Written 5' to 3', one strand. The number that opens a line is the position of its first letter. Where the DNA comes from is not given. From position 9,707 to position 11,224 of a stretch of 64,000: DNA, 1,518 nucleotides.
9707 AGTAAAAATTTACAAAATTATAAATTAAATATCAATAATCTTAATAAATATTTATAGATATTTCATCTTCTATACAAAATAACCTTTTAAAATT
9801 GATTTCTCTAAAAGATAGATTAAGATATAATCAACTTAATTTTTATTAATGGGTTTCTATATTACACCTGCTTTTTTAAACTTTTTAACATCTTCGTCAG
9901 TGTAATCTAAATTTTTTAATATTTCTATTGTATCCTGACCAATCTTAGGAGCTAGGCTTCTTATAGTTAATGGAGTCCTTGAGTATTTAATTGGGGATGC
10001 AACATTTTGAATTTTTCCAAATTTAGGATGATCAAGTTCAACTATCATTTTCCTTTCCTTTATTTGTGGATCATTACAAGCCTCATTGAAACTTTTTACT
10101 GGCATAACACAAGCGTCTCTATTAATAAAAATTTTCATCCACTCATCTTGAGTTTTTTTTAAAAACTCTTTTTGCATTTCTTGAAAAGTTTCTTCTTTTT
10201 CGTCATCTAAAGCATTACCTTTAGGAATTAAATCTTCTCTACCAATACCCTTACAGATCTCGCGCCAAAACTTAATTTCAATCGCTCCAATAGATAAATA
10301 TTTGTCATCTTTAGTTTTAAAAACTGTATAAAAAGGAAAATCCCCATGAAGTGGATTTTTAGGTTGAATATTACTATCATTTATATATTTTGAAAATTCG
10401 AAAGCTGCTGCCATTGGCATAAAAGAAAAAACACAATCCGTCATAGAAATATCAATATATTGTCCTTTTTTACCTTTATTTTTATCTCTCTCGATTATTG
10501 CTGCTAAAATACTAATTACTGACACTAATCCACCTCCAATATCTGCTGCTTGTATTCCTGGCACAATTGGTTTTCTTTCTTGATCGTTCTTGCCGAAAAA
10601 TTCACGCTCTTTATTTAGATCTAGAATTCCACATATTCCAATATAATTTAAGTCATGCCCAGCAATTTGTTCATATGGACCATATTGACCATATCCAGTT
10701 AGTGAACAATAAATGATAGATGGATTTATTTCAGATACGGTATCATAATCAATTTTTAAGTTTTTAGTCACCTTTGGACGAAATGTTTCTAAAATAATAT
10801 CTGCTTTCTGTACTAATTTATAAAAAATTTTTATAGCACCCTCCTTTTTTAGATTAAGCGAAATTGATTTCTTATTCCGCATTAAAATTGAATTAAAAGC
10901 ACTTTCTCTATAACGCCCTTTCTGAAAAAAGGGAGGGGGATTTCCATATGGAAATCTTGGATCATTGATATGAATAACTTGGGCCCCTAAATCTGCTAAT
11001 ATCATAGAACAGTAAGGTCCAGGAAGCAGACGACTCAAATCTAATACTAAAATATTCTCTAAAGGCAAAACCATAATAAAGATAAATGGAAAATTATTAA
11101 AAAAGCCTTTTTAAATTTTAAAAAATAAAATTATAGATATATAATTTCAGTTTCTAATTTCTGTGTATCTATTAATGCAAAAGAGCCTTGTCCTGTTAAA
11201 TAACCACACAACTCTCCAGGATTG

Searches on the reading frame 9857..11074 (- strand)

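Call 73: search_protein_families(library=pfam, proteins=[window:9857-11074:-], max_evalue=0.0001)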
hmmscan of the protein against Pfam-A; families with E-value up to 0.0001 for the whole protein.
window:9857-11074:- (405 aa): 1 family
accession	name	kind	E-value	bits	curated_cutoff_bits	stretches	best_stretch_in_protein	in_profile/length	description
PF02515.22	CoA_transf_3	-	1.2e-93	314.6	23.3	1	5-382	1-366/366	CoA-transferase family III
